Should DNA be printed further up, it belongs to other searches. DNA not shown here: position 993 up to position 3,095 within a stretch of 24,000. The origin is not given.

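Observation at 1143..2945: Opp/Dpp-type substrate-binding lipoprotein looks like a circular permutation of the family-5 fold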

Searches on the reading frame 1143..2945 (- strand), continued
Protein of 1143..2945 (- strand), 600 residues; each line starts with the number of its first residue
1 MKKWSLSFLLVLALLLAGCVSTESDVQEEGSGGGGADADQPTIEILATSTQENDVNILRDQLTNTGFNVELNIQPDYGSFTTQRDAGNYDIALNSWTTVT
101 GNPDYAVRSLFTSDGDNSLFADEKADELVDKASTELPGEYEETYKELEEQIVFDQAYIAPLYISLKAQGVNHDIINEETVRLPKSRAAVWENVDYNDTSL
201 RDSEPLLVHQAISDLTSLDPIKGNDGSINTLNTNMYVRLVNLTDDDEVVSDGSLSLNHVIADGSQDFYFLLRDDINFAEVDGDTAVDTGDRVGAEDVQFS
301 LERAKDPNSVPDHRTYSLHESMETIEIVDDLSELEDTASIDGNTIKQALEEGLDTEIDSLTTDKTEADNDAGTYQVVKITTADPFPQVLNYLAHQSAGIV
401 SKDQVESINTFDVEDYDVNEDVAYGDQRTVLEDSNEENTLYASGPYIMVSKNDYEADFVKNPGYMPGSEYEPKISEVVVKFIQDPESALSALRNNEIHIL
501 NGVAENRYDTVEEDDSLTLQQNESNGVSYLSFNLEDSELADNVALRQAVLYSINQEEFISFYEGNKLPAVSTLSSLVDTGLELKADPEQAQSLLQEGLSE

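Call 41: find_homologous_proteins(query=P0151, max_evalue=1e-20)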
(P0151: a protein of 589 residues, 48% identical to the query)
Query P0151 (589 aa): 1340 proteins with E <= 1e-20 among 8000 candidates; the best 120 are listed.
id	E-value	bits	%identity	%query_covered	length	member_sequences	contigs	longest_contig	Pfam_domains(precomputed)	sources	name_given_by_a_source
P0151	0.0e+0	1283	100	100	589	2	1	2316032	PF00496.28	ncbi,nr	nr:ABC transporter substrate-binding protein [Mammaliicoccus sp. Marseille-Q6498]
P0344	1.5e-179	616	51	97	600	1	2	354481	PF00496.28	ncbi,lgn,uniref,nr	ncbi:ABC transporter substrate-binding protein [Kurthia senegalensis]|uniref:ABC transporter substra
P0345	3.0e-179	615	51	97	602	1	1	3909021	PF00496.28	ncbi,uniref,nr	ncbi:ABC transporter substrate-binding protein [Bacillus testis]|uniref:ABC transporter substrate-bi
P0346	1.2e-178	613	51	97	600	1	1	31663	PF00496.28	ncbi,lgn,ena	-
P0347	5.1e-177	608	50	99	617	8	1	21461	PF00496.28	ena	-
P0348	2.2e-176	606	51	97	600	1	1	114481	PF00496.28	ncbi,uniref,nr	ncbi:ABC transporter substrate-binding protein [Ureibacillus aquaedulcis]|uniref:ABC transporter sub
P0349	4.1e-176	605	50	100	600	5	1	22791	PF00496.28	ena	-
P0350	8.6e-176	604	51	97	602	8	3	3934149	PF00496.28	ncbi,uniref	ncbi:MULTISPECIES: ABC transporter substrate-binding protein [Bacillaceae]|uniref:ABC transporter su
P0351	9.3e-176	604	50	99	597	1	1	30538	PF00496.28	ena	-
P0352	3.4e-175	602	51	98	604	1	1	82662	PF00496.28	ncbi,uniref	ncbi:ABC transporter substrate-binding protein [Solibacillus cecembensis]|uniref:ABC transporter sub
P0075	4.4e-175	602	51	99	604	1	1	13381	PF00496.28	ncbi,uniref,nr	ncbi:ABC transporter substrate-binding protein [Sporosarcina sp. ACRSL]|uniref:ABC transporter subst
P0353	7.8e-175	601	50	98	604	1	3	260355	PF00496.28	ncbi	ncbi:MAG: ABC transporter substrate-binding protein [Solibacillus sp.]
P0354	9.3e-175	600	49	100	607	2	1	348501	PF00496.28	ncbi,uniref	ncbi:ABC transporter substrate-binding protein [Paenibacillus sanfengchensis]|uniref:ABC transporter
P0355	1.7e-174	600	49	100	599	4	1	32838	PF00496.28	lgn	-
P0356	1.7e-174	600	51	97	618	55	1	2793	PF00496.28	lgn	-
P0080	1.9e-174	600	50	99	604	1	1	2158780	PF00496.28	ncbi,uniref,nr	ncbi:ABC transporter substrate-binding protein [Saccharococcus sp. Marseille-Q5394]|uniref:ABC trans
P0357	2.5e-174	599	49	99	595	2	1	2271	PF00496.28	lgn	-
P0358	3.1e-174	599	49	100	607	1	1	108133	PF00496.28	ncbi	ncbi:ABC transporter substrate-binding protein [Bacillus sp. C1]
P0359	3.9e-174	598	50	99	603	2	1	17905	PF00496.28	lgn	-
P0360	3.9e-174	598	50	97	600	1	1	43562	PF00496.28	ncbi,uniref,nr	ncbi:ABC transporter substrate-binding protein [Ureibacillus sinduriensis]|uniref:Lipoprotein n=1 Ta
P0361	5.4e-174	598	51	100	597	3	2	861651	PF00496.28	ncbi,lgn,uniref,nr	ncbi:hypothetical protein AKG37_03335 [Bacillus australimaris]|uniref:Solute-binding protein family 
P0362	5.7e-174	598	50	97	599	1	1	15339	PF00496.28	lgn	-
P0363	9.6e-174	597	50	97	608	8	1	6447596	PF00496.28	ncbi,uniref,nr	ncbi:ABC transporter substrate-binding protein [Paenibacillus xylanilyticus]|uniref:ABC transporter 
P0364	1.2e-173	597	51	99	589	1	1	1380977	PF00496.28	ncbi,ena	-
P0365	1.8e-173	596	50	97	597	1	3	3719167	PF00496.28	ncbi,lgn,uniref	ncbi:ABC transporter substrate-binding protein [Bacillus safensis]|uniref:ABC transporter substrate-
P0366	2.2e-173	596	49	99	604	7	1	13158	PF00496.28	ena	-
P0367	2.2e-173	596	50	97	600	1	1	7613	PF00496.28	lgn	-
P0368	2.3e-173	596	50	97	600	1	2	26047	PF00496.28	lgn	-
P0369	2.3e-173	596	50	97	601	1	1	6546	PF00496.28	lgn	-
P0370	2.6e-173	596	50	97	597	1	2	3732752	PF00496.28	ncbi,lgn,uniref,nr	ncbi:ABC transporter substrate-binding protein [Bacillus safensis]|uniref:ABC transporter substrate-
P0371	3.3e-173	595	50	97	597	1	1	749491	PF00496.28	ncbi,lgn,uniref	ncbi:ABC transporter substrate-binding protein [Bacillus altitudinis]|uniref:ABC transporter substra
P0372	3.5e-173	595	50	97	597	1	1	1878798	PF00496.28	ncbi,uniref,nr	ncbi:ABC transporter substrate-binding protein [Bacillus safensis]|uniref:ABC transporter substrate-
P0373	3.5e-173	595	51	97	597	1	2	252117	PF00496.28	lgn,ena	-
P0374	4.0e-173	595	50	98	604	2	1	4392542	PF00496.28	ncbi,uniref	ncbi:ABC transporter substrate-binding protein [Solibacillus sp. FSL K6-1523]|uniref:ABC transporter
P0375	4.1e-173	595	50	97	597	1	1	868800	PF00496.28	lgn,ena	-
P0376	4.1e-173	595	50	97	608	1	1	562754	PF00496.28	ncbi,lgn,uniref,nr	ncbi:ABC transporter substrate-binding protein [Paenibacillus xylanilyticus]|uniref:Solute-binding p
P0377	4.3e-173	595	50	95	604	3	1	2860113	PF00496.28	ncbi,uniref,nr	ncbi:ABC transporter substrate-binding protein [Virgibacillus dakarensis]|uniref:ABC transporter sub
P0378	4.3e-173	595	50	97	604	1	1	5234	PF00496.28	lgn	-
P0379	4.5e-173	595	51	97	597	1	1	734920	PF00496.28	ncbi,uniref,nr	ncbi:ABC transporter substrate-binding protein [Bacillus sp. TH007]|uniref:ABC transporter substrate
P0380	5.3e-173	595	50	99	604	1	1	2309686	PF00496.28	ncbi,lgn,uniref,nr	ncbi:ABC transporter substrate-binding protein [Sporosarcina luteola]|uniref:ABC transporter substra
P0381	5.6e-173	595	50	99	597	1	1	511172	PF00496.28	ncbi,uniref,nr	ncbi:lipoprotein [Rossellomorea marisflavi]|uniref:Lipoprotein n=1 Tax=Rossellomorea marisflavi TaxI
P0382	6.3e-173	594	50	97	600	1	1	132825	PF00496.28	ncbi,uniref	ncbi:ABC transporter substrate-binding protein [Ureibacillus sp. GCM10028918]|uniref:ABC transporter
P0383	6.6e-173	594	50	97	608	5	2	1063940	PF00496.28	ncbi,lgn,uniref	ncbi:ABC transporter substrate-binding protein [Paenibacillus illinoisensis]|uniref:ABC transporter 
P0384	6.6e-173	594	50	100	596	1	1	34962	PF00496.28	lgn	-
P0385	7.0e-173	594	50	97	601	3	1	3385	PF00496.28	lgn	-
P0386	7.1e-173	594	50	100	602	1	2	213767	PF00496.28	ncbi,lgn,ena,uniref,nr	ncbi:ABC transporter substrate-binding protein [Lederbergia galactosidilytica]|uniref:Lipoprotein n=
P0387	7.1e-173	594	50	97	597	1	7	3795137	PF00496.28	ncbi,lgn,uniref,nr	ncbi:ABC transporter substrate-binding protein [Bacillus safensis]|uniref:ABC transporter substrate-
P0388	7.1e-173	594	50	100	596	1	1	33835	PF00496.28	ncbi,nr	ncbi:peptide ABC transporter substrate-binding protein [Rossellomorea marisflavi]|nr:peptide ABC tra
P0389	7.7e-173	594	50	100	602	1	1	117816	PF00496.28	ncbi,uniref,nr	ncbi:peptide/nickel transport system substrate-binding protein [Lederbergia galactosidilyticus]|unir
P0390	7.9e-173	594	50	100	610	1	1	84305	PF00496.28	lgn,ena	-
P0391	8.0e-173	594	50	97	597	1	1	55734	PF00496.28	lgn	-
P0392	8.6e-173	594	50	97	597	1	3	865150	PF00496.28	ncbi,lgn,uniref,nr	ncbi:lipoprotein [Bacillus safensis]|uniref:ABC transporter substrate-binding protein n=1 Tax=Bacill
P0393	8.9e-173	594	51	97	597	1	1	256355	PF00496.28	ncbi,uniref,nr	ncbi:hypothetical protein IEE86_11490 [Bacillus sp. 28A-2]|uniref:ABC transporter substrate-binding 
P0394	9.2e-173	594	50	99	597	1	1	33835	PF00496.28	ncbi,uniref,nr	ncbi:ABC transporter substrate-binding protein [Rossellomorea marisflavi]|uniref:ABC transporter sub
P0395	9.4e-173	594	50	97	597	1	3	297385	PF00496.28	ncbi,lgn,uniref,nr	ncbi:ABC transporter substrate-binding protein [Bacillus safensis]|uniref:ABC transporter substrate-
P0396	9.5e-173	594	50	97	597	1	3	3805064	PF00496.28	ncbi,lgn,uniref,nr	ncbi:ABC transporter substrate-binding protein [Bacillus altitudinis]|uniref:ABC transporter substra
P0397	9.8e-173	594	50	100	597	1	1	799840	PF00496.28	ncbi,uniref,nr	ncbi:ABC transporter substrate-binding protein [Bacillus safensis]|uniref:ABC transporter substrate-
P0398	1.0e-172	594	50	97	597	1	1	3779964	PF00496.28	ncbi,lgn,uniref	ncbi:ABC transporter substrate-binding protein [Bacillus sp. FSL R5-0286]|uniref:ABC transporter sub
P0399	1.1e-172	594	50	97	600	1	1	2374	PF00496.28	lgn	-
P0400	1.1e-172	594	50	97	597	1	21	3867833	PF00496.28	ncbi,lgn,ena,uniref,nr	ncbi:ABC transporter substrate-binding protein [Bacillus sp. FSL W7-1034]|uniref:ABC transporter sub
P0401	1.1e-172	594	49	99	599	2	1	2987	PF00496.28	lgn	-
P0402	1.1e-172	594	50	97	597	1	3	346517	PF00496.28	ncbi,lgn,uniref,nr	ncbi:ABC transporter substrate-binding protein [Bacillus altitudinis]|uniref:ABC transporter substra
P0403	1.2e-172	594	50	97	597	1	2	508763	PF00496.28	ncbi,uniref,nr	ncbi:hypothetical protein CEY07_12620 [Bacillus safensis]|uniref:ABC transporter substrate-binding p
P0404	1.2e-172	593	50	97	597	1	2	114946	PF00496.28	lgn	-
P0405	1.2e-172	593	51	98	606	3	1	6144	PF00496.28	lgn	-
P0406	1.3e-172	593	50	97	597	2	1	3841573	PF00496.28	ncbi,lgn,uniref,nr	ncbi:ABC transporter substrate-binding protein [Bacillus altitudinis]|uniref:ABC transporter substra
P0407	1.3e-172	593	50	97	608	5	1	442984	PF00496.28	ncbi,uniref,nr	ncbi:ABC transporter substrate-binding protein [Paenibacillus senegalimassiliensis]|uniref:ABC trans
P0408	1.3e-172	593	50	97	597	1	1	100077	PF00496.28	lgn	-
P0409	1.4e-172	593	50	97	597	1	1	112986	PF00496.28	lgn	-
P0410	1.4e-172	593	50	97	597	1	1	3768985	PF00496.28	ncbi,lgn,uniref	ncbi:ABC transporter substrate-binding protein [Bacillus safensis]|uniref:ABC transporter substrate-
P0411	1.4e-172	593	50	97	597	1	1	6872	PF00496.28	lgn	-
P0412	1.5e-172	593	50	97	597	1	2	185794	PF00496.28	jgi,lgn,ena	-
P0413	1.5e-172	593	50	97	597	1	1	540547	PF00496.28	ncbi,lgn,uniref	ncbi:ABC transporter substrate-binding protein [Bacillus aerius]|uniref:ABC transporter substrate-bi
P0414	1.5e-172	593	49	100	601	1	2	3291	PF00496.28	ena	-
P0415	1.5e-172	593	50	99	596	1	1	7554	PF00496.28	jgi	jgi:peptide/nickel transport system substrate-binding protein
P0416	1.5e-172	593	50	97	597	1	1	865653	PF00496.28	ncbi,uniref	ncbi:ABC transporter substrate-binding protein [Bacillus safensis]|uniref:ABC transporter substrate-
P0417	1.5e-172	593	50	98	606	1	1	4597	PF00496.28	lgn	-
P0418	1.8e-172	593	50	100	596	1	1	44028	PF00496.28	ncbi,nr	ncbi:Lipoprotein [Bacillus sp. 349Y]|nr:Lipoprotein [Bacillus sp. 349Y]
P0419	1.9e-172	593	50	97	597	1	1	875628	PF00496.28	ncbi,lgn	ncbi:ABC transporter substrate-binding protein [Bacillus safensis subsp. osmophilus]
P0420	1.9e-172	593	49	100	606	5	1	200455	PF00496.28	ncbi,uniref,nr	ncbi:hypothetical protein KHA96_20390 [Bacillus sp. FJAT-49711]|uniref:ABC transporter substrate-bin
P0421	2.0e-172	593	50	97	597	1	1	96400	PF00496.28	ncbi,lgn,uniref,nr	ncbi:ABC transporter substrate-binding protein [Bacillus altitudinis]|uniref:ABC transporter substra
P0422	2.0e-172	593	50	97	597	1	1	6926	PF00496.28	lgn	-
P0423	2.0e-172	593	50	100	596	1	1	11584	PF00496.28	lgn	-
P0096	2.1e-172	593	50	100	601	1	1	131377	PF00496.28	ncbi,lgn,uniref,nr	ncbi:ABC transporter substrate-binding protein [Niallia alba]|uniref:ABC transporter substrate-bindi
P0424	2.2e-172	593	50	99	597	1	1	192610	PF00496.28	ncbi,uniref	ncbi:ABC transporter substrate-binding protein [Rossellomorea marisflavi]|uniref:ABC transporter sub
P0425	2.2e-172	593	50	97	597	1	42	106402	PF00496.28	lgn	-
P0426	2.3e-172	593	49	100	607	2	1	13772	PF00496.28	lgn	-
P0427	2.4e-172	593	50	97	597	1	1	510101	PF00496.28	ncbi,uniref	ncbi:ABC transporter substrate-binding protein [Bacillus altitudinis]|uniref:ABC transporter substra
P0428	2.5e-172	592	50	99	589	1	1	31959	PF00496.28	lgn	-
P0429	2.6e-172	592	50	100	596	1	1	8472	PF00496.28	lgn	-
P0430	2.6e-172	592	50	100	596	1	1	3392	PF00496.28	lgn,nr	nr:ABC transporter substrate-binding protein [Rossellomorea marisflavi]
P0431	2.6e-172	592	50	97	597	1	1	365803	PF00496.28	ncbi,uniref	ncbi:ABC transporter substrate-binding protein [Bacillus altitudinis]|uniref:ABC transporter substra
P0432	2.6e-172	592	50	100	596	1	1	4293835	PF00496.28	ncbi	ncbi:peptide/nickel transport system substrate-binding protein [Rossellomorea marisflavi]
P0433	2.7e-172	592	49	100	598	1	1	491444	PF00496.28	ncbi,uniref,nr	ncbi:ABC transporter substrate-binding protein [uncultured Rossellomorea sp.]|uniref:ABC transporter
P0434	2.7e-172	592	50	100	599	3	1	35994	PF00496.28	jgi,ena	-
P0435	2.9e-172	592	50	100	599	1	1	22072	PF00496.28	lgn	-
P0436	3.0e-172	592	51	97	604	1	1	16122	PF00496.28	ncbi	-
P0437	3.1e-172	592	49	100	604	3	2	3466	PF00496.28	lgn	-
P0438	3.2e-172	592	50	97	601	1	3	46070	PF00496.28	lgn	-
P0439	3.3e-172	592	50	99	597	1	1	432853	PF00496.28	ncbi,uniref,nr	ncbi:ABC transporter substrate-binding protein [Rossellomorea marisflavi]|uniref:ABC transporter sub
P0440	3.3e-172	592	50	99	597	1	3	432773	PF00496.28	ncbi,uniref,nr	ncbi:ABC transporter substrate-binding protein [Rossellomorea marisflavi]|uniref:ABC transporter sub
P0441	3.4e-172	592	49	100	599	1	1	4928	PF00496.28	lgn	-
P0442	3.6e-172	592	51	97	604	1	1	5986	PF00496.28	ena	-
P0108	3.9e-172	592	49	99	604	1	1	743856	PF00496.28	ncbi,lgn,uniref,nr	ncbi:ABC transporter substrate-binding protein [Sporosarcina luteola]|uniref:ABC transporter substra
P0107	4.4e-172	592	49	100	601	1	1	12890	PF00496.28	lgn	-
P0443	4.5e-172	592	50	97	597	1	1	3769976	PF00496.28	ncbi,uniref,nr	ncbi:ABC transporter substrate-binding protein [Bacillus safensis]|uniref:ABC transporter substrate-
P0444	4.5e-172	592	50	97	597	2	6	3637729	PF00496.28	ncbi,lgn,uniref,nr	ncbi:hypothetical protein BK049_14490 [Bacillus xiamenensis]|uniref:ABC transporter substrate-bindin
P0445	4.7e-172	592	49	97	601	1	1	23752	PF00496.28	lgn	-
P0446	4.7e-172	592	51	93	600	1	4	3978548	PF00496.28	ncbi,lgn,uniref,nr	ncbi:ABC transporter substrate-binding protein [Ureibacillus chungkukjangi]|uniref:Peptide/nickel tr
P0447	5.0e-172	591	50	97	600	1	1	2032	PF00496.28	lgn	-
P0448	5.1e-172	591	50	97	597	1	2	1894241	PF00496.28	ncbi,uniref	ncbi:ABC transporter substrate-binding protein [Bacillus altitudinis]|uniref:ABC transporter substra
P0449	5.2e-172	591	50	99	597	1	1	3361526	PF00496.28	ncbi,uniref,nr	ncbi:ABC transporter substrate-binding protein [Rossellomorea marisflavi]|uniref:ABC transporter sub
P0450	5.3e-172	591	50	99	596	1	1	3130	PF00496.28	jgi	jgi:peptide/nickel transport system substrate-binding protein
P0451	5.9e-172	591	50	99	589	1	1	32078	PF00496.28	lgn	-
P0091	5.9e-172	591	49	100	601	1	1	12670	PF00496.28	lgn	-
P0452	6.1e-172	591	50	97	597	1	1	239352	PF00496.28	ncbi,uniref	ncbi:ABC transporter substrate-binding protein [Bacillus altitudinis]|uniref:ABC transporter substra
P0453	6.5e-172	591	50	97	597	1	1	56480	PF00496.28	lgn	-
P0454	6.7e-172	591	50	100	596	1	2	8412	PF00496.28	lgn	-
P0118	6.7e-172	591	50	96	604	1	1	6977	PF00496.28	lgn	-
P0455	8.1e-172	591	50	99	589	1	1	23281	PF00496.28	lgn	-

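Call 43: find_encoding_contigs(protein=P0317, flank=9000, max_places=2)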
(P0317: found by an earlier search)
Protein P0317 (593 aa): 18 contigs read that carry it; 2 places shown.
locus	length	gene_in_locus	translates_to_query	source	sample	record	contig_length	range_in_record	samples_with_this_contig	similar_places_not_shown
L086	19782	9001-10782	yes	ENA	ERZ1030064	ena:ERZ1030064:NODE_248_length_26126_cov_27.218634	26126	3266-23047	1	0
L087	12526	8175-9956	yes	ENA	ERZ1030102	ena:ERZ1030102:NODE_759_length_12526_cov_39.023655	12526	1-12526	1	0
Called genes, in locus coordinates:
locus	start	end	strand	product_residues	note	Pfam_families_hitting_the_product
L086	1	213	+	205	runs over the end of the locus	PF01712:dNK, PF13238:AAA_18 (weak)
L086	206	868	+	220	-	PF01712:dNK, PF02223:Thymidylate_kin (faint), PF13238:AAA_18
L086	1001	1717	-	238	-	PF00702:Hydrolase, PF12710:HAD (faint), PF13419:HAD_2, PF13242:Hydrolase_like (weak)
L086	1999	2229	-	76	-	-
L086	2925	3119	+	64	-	-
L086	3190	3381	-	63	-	-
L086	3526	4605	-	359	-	PF01063:Aminotran_4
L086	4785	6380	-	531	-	PF00931:NB-ARC (faint), PF13555:AAA_29 (faint), PF00005:ABC_tran, PF13191:AAA_16 (faint), PF13401:AAA_22 (faint), PF20703:nSTAND1 (faint), PF00005:ABC_tran, PF02463:SMC_N, +3 more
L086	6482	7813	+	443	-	PF19300:BPD_transp_1_N, PF00528:BPD_transp_1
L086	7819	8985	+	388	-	PF00528:BPD_transp_1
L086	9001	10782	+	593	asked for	PF00496:SBP_bac_5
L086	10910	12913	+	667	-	PF01019:G_glu_transpept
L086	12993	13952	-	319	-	PF01370:Epimerase, PF02719:Polysacc_synt_2 (weak), PF04321:RmlD_sub_bind, PF16363:GDP_Man_Dehyd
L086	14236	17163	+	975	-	PF00149:Metallophos, PF02872:5_nucleotid_C, PF21953:NadN_nucleosid_C (weak)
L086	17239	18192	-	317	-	PF02423:OCD_Mu_crystall, PF01488:Shikimate_DH, PF03807:F420_oxidored (weak)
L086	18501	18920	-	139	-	PF00293:NUDIX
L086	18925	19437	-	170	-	PF13302:Acetyltransf_3, PF13527:Acetyltransf_9 (faint), PF00583:Acetyltransf_1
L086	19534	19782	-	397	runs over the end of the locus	PF00155:Aminotran_1_2, PF01053:Cys_Met_Meta_PP (weak)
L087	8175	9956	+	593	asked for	PF00496:SBP_bac_5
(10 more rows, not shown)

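Call 83: fold_search(model_id=the predicted structure, library=pdb)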
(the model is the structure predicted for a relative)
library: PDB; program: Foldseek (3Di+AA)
matches with E <= 10: 1190; with E <= 0.001: 180
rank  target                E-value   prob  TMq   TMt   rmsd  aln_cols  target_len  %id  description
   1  5u4o                  7.4e-47  1.00  0.83  0.91   2.5       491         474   26  A 2.05A X-Ray Structureof A Bacterial Extracellular Solute-binding Protein, family 5 for Bacillus anthracis str. Ames (released 2017-03-08)
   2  3tpa                  7.6e-46  1.00  0.79  0.81   3.8       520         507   28  Structure of HbpA2 from Haemophilus parasuis (released 2011-11-30)
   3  1dpe                  1.4e-44  1.00  0.74  0.75   4.8       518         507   25  DIPEPTIDE-BINDING PROTEIN (released 1996-08-17)
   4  1uqw_A                2.0e-44  1.00  0.83  0.89   2.8       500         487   26  Crystal structure of yliB protein from escherichia coi (released 2003-10-22)
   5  7kz8                  2.0e-44  1.00  0.79  0.85   3.6       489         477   26  Crystal structure of substrate-binding protein Aapf from Pseudomonas sp. PDC86 (released 2021-03-17)
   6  3m8u                  2.9e-44  1.00  0.83  0.84   2.9       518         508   27  Crystal structure of glutathione-binding protein A (GbpA) from Haemophilus parasuis SH0165 in complex with glutathione d (released 2010-07-14)
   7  7kz9_A                3.5e-44  1.00  0.79  0.85   3.6       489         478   26  Crystal structure of Pseudomonas sp. PDC86 substrate-binding protein Aapf in complex with a signaling molecule HEHEAA (released 2021-03-17)
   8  5f1q_A                4.7e-44  1.00  0.79  0.80   3.5       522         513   24  Crystal Structure of Periplasmic Dipeptide Transport Protein from Yersinia pestis (released 2015-12-23)
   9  1dpp_A                1.3e-43  1.00  0.77  0.79   3.8       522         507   26  DIPEPTIDE BINDING PROTEIN COMPLEX WITH GLYCYL-L-LEUCINE (released 1995-12-07)
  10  7kz9_B                2.2e-43  1.00  0.78  0.84   3.6       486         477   26  Crystal structure of Pseudomonas sp. PDC86 substrate-binding protein Aapf in complex with a signaling molecule HEHEAA (released 2021-03-17)
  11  5f1q_B                3.8e-43  1.00  0.77  0.79   3.8       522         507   24  Crystal Structure of Periplasmic Dipeptide Transport Protein from Yersinia pestis (released 2015-12-23)
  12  6ofq_A                2.4e-42  1.00  0.79  0.80   3.6       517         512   25  ABC transporter-associated periplasmic binding protein DppA from Helicobacter pylori in complex with peptide STSA (released 2019-08-21)
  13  9a37_MODEL_1_A        2.8e-42  1.00  0.75  0.72   5.0       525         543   26  Model of E. coli OppA by in-cell photo-crosslinking MS and deep learning (released 2023-02-24)
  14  8z1z_F                6.0e-42  1.00  0.83  0.85   2.8       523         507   26  Cryo-EM structure of Escherichia coli DppAR383D+D436RBCDF in pre-catalytic state (released 2025-04-16)
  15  4oet_A                2.0e-41  1.00  0.82  0.86   2.2       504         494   22  Crystal structure of NikZ from Campylobacter jejuni, unliganded form (released 2014-10-01)
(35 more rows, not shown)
